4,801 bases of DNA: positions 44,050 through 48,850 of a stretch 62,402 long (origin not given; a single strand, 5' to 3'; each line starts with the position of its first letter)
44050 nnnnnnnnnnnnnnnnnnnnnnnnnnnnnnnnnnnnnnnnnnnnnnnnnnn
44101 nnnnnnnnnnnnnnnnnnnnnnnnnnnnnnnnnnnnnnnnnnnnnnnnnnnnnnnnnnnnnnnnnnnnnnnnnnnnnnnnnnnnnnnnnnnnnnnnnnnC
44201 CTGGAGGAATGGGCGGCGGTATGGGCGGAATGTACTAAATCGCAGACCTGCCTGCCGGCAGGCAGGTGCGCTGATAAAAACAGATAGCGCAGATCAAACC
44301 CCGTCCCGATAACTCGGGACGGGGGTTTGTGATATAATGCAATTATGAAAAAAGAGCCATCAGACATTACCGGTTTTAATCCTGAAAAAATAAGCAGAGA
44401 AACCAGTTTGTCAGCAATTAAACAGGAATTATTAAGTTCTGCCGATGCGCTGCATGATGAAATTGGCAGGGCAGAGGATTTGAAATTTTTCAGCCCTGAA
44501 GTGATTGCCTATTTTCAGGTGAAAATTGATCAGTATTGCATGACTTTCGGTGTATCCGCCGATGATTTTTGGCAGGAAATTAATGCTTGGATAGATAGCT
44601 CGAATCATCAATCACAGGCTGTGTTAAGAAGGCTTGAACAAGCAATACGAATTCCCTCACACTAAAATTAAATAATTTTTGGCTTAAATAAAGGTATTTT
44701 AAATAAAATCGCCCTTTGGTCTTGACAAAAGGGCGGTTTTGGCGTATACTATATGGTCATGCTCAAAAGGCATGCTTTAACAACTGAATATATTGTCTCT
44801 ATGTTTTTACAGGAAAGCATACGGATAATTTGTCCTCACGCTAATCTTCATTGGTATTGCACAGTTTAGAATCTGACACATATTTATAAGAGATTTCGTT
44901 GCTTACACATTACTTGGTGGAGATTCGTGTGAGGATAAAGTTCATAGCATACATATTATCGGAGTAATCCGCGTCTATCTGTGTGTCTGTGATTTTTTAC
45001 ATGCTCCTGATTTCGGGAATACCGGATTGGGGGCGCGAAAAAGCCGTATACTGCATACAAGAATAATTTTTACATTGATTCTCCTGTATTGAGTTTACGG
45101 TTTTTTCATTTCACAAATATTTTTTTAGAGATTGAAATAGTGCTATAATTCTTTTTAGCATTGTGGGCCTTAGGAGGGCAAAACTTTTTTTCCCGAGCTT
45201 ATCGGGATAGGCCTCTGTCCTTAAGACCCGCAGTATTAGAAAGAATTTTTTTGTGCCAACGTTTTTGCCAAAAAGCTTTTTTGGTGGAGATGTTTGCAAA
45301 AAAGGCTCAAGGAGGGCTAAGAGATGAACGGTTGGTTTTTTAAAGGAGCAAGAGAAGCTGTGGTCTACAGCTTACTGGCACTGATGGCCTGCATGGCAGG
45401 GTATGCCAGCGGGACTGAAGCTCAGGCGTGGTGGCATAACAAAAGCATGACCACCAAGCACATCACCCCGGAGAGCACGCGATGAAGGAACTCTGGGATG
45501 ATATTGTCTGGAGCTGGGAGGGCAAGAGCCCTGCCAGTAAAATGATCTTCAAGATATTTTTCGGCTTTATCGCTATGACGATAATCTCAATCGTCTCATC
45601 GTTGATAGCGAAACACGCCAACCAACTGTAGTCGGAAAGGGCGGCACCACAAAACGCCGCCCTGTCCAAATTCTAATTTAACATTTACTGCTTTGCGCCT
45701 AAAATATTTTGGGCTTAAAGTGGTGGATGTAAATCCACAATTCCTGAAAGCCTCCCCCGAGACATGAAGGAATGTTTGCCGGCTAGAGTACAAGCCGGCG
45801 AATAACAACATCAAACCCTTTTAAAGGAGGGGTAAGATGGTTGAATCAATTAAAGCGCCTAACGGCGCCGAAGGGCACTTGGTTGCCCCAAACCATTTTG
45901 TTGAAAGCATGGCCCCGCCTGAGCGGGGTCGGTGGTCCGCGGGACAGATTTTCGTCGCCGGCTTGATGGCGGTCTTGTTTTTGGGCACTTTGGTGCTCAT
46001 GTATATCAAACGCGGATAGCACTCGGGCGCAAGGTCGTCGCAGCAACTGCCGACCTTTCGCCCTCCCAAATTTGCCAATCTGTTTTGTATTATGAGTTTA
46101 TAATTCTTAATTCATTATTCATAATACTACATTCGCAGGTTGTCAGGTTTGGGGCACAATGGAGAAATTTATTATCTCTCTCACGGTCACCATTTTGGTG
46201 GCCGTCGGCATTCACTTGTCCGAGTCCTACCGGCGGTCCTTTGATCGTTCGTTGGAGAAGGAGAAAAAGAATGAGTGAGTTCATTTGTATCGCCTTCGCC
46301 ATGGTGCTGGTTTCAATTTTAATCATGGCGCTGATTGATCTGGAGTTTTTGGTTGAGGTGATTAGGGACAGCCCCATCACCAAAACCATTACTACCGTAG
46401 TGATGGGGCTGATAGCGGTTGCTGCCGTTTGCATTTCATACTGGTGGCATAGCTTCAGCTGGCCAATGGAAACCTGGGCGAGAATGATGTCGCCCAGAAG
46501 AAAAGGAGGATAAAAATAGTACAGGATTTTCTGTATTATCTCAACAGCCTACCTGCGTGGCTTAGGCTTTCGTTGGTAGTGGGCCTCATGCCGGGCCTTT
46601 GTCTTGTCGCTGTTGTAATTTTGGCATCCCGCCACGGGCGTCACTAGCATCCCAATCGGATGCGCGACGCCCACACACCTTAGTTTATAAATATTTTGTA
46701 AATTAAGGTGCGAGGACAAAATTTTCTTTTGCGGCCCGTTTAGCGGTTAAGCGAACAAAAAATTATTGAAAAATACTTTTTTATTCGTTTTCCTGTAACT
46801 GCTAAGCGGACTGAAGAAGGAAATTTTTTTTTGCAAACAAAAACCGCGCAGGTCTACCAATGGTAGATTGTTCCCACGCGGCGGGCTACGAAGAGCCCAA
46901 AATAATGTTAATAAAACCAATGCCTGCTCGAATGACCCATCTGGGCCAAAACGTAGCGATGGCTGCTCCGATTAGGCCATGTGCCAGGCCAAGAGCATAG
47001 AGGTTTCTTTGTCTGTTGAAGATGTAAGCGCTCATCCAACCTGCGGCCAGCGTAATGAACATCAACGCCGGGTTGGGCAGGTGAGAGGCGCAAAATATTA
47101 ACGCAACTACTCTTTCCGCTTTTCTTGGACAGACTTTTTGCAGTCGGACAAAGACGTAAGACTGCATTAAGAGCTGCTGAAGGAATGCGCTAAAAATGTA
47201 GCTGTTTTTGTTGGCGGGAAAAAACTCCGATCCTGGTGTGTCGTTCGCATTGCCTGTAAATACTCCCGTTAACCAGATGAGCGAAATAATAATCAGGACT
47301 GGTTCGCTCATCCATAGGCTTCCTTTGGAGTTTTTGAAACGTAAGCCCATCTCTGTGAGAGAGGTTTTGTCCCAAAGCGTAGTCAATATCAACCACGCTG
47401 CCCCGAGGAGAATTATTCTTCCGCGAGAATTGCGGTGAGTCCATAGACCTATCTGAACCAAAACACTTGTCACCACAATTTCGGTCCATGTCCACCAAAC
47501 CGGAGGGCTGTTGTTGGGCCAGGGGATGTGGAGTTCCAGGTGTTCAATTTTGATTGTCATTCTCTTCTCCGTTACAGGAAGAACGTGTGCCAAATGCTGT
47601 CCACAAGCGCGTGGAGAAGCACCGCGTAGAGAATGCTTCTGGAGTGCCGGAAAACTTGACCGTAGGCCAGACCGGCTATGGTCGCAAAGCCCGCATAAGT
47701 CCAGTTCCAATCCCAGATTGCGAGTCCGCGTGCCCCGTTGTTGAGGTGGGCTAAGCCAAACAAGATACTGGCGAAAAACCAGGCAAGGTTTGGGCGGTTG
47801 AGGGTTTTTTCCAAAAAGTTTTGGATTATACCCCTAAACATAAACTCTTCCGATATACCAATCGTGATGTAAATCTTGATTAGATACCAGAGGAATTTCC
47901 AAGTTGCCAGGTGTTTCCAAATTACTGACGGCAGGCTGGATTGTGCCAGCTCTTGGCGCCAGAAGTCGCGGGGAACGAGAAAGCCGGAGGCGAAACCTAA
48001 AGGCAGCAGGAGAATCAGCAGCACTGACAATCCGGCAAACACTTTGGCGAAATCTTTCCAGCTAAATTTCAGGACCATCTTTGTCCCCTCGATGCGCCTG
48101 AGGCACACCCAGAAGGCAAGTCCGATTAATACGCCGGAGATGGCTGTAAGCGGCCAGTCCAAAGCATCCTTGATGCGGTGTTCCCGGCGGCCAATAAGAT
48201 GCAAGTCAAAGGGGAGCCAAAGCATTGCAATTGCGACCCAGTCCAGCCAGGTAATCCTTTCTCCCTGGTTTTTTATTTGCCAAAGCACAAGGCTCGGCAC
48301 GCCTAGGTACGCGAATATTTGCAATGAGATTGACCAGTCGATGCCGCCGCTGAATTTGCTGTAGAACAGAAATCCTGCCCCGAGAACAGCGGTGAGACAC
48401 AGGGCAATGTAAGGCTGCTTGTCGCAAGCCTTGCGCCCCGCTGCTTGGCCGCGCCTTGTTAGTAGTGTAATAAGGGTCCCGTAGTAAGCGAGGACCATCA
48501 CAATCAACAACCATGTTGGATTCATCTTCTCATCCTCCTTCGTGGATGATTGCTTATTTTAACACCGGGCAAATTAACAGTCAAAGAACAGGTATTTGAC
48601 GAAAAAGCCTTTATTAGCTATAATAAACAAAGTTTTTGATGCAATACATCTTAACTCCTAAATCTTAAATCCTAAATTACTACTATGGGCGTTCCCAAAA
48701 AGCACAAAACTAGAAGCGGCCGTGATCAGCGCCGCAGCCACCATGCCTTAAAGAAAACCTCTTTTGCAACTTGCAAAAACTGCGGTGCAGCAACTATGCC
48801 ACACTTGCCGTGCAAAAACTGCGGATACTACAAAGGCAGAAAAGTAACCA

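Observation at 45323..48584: G+C-richer island 2: five unannotated small membrane peptides convergent with a CPBP/Abi protease pair (one catalytically degenerate)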

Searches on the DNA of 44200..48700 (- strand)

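Call 9: search_rna_families(source=window, start=44200, end=48700, threshold=evalue, max_evalue=1)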
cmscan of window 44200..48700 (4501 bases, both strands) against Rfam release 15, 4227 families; matches with E-value up to 1: 4.
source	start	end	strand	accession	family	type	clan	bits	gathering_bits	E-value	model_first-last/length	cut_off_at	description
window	46674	46777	+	RF00561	SNORA40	Gene; snRNA; snoRNA; HACA-box;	-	25.3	51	0.28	1-128/128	no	Small nucleolar RNA SNORA40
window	46728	46817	+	RF03208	mir-1781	Gene; miRNA;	-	24.3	68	0.22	1-86/86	no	mir-1781 microRNA precursor family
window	44249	44333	+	RF02837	anti-hemB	Gene; sRNA;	-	24.2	49.5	0.016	1-81/81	no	Burkholderia RNA 7 (anti-hemB)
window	46065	46153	+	RF00954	MIR1446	Gene; miRNA;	-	21.6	70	0.39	1-105/105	no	MIR1446 microRNA precursor family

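Call 78: search_rna_families(source=window, start=44700, end=45330, threshold=evalue, max_evalue=10)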
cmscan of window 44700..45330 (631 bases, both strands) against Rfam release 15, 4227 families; matches with E-value up to 10: 11.
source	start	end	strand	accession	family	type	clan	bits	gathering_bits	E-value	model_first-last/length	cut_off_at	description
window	44826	44944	+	RF03926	MIR1435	Gene; miRNA;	-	23.3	94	0.52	1-186/186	no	MIR1435 microRNA precursor family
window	45152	45242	-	RF03373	mir-3170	Gene; miRNA;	-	18.3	98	0.68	1-77/77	no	mir-3170 microRNA precursor family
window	45250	45302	+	RF03697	mir-722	Gene; miRNA;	-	17.9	81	1.6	11-55/67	no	mir-722 microRNA precursor family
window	45246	45303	+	RF03362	mir-9436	Gene; miRNA;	-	17.1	80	1.7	1-66/66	no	mir-9436 microRNA precursor family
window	45027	45116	+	RF03598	MIR6024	Gene; miRNA;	-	16.9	72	1.7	1-99/99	no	MIR6024 microRNA precursor family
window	45025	45117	+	RF00885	MIR821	Gene; miRNA;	-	14.8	249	3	1-275/275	no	MIR821 microRNA precursor family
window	44874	45043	+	RF01460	rliH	Gene; sRNA;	-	14.7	100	0.08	1-429/429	no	Listeria sRNA rliH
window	45030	45114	+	RF04156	MIR2670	Gene; miRNA;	-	14.3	117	2.2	1-200/200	no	MIR2670 microRNA precursor family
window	44700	44739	+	RF02677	NsiR4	Gene; sRNA;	-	13.5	40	3.2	33-65/65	5'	Nitrogen stress-induced RNA 4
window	44700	44804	-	RF00524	R2_retro_el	Cis-reg;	-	12.4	38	5.1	1-105/212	3'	R2 RNA element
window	44700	44741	+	RF01472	rli40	Gene; sRNA;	-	9.8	100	7.8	221-263/263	5'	Listeria sRNA rli40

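Call 90: build_rna_model(alignment_id=A9)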
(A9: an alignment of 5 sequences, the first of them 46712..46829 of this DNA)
Model R1 built from alignment A9 (5 sequences, 122 columns); structure: RNAalifold consensus.
model positions 111; base pairs 32; branch points 0; effective number of sequences 2.19; information 0.59 bits per position. Calibrated on 0.2 Mb of random sequence (short: E-values are rough).
structure used (alignment columns):
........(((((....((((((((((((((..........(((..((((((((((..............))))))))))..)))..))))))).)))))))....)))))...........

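Call 91: search_with_rna_model(model_id=R1, sources=[window, L001, L002, L040, L041, L042, L044, L046, L048, L049, L050, L051], max_evalue=1)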
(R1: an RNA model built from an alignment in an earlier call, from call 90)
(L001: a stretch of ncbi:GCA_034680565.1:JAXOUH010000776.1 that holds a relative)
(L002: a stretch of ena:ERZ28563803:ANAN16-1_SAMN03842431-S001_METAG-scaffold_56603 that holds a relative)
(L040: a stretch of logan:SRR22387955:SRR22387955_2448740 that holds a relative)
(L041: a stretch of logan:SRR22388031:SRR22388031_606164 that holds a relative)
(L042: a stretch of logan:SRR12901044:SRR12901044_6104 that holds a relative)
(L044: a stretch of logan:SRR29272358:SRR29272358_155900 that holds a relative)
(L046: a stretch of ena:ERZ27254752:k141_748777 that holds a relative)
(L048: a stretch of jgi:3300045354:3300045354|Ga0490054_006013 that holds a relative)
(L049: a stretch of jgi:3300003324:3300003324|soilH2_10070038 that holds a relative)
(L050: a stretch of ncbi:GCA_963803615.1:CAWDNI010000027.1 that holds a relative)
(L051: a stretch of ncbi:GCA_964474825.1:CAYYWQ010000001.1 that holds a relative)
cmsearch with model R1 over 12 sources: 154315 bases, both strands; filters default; matches with E-value up to 1: 15.
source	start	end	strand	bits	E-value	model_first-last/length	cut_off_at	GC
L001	9882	9994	+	101.4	3.3e-22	1-111/111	no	0.4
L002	4316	4421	+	95.4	1e-20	1-111/111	no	0.42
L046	3490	3595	+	95.4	1e-20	1-111/111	no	0.42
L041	2126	2240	+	95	1.4e-20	1-111/111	no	0.48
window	46716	46829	-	87.5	1.1e-18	1-111/111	no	0.32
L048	3505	3610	+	85.8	2.8e-18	1-111/111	no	0.25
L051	13961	14072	-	57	5.2e-11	1-111/111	no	0.32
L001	9882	9994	-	51.2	1.5e-09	1-111/111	no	0.4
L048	3505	3610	-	49.5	4.1e-09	1-111/111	no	0.25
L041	2126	2240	-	44.3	8.5e-08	1-111/111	no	0.48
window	46716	46829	+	42.8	2e-07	1-111/111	no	0.32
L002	4316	4421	-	42.8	2e-07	1-111/111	no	0.42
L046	3490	3595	-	42.8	2e-07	1-111/111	no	0.42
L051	13961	14072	+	25.7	0.0041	1-111/111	no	0.32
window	45143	45251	-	22.4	0.028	1-111/111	no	0.4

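Call 97: build_rna_model(alignment_id=A10)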
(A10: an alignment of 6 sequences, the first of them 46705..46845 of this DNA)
Model R2 built from alignment A10 (6 sequences, 146 columns); structure: RNAalifold consensus.
model positions 138; base pairs 37; branch points 0; effective number of sequences 3.52; information 0.59 bits per position. Calibrated on 0.2 Mb of random sequence (short: E-values are rough).
structure used (alignment columns):
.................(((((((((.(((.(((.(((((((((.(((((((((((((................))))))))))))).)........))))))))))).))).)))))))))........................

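Call 98: search_with_rna_model(model_id=R2, sources=[window, L040, L042, L044, L051], max_evalue=5, filters=off)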
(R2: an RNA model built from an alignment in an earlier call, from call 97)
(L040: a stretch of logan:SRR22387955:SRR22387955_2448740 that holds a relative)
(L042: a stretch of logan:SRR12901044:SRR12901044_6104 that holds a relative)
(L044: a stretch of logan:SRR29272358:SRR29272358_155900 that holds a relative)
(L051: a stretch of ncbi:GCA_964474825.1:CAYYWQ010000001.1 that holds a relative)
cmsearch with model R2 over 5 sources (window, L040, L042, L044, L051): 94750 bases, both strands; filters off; matches with E-value up to 5: 37.
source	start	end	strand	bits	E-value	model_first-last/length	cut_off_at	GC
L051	13950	14087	+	111.9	8.2e-30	1-138/138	no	0.36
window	46705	46844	+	101.8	7.2e-27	1-138/138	no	0.34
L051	13967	14066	-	32.2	2.1e-06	18-117/138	no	0.32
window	46701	46840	-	26.4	0.0001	1-138/138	no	0.34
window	45132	45266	+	20.3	0.0065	1-138/138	no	0.39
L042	2924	3031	-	18.9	0.016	1-138/138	no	0.39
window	45128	45262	-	18.9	0.017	1-138/138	no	0.41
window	6487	6636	+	17.1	0.057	18-136/138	no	0.36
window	46048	46173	+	15.5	0.17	1-138/138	no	0.36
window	16803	16877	-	14.4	0.36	1-138/138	no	0.32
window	48530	48647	-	14.3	0.38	1-138/138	no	0.34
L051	4381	4433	-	14.3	0.39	1-138/138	no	0.38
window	52382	52446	+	13.9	0.5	1-138/138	no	0.26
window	7906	8034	+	13.9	0.51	1-138/138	no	0.4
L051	12462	12597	-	13.7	0.56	1-138/138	no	0.38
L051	5309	5373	-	12.7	1.1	1-138/138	no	0.31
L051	6606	6669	+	12.6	1.2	1-138/138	no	0.3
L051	21538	21608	-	12.4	1.4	1-138/138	no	0.3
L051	12463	12603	+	11.9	1.9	1-138/138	no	0.38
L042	2930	3034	+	11.9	2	1-138/138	no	0.35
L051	6602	6665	-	11.8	2.1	1-138/138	no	0.31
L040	261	347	-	11.5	2.5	1-138/138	no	0.25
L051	1077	1135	-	11.5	2.6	1-138/138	no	0.41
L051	16135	16192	+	10.6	4.8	1-138/138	no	0.36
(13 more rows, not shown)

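Call 100: search_dna_similar(query=window:44700-46900:+, collection=phages, mode=distant, max_rows=5)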
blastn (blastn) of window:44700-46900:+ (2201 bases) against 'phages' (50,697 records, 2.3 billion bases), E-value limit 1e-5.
No match.

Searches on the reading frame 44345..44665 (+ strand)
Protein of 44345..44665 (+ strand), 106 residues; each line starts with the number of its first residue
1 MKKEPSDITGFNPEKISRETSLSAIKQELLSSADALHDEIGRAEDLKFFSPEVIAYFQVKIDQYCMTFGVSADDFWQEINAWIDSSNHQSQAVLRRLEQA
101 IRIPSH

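Call 4: search_protein_families(library=pfam, proteins=[window:44345-44665:+], max_evalue=1)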
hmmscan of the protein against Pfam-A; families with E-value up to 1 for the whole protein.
window:44345-44665:+ (106 aa): 1 family
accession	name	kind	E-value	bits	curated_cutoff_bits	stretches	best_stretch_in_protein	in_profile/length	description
PF06945.18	DUF1289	-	0.3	11.4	27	1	77-99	23-45/47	Protein of unknown function (DUF1289)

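Call 31: search_protein_families(library=ncbifam, proteins=[window:44345-44665:+], max_evalue=1)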
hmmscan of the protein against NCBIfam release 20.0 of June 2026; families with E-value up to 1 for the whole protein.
window:44345-44665:+ (106 aa): 0 families

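Call 32: search_protein_families(library=padloc, proteins=[window:44345-44665:+], max_evalue=1)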
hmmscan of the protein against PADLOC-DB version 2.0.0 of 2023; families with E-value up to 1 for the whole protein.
window:44345-44665:+ (106 aa): 0 families

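Call 99: search_protein_families(library=phrogs, proteins=[window:44345-44665:+], max_evalue=0.1)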
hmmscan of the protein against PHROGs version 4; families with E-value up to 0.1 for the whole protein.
window:44345-44665:+ (106 aa): 3 families
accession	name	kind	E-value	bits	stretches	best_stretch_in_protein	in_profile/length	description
phrog_36435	-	unknown function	0.029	15.3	1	50-95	12-57/126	-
phrog_6181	-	unknown function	0.032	15.7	1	22-89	15-82/102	-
phrog_4655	-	unknown function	0.059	14.2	1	20-68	20-68/123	-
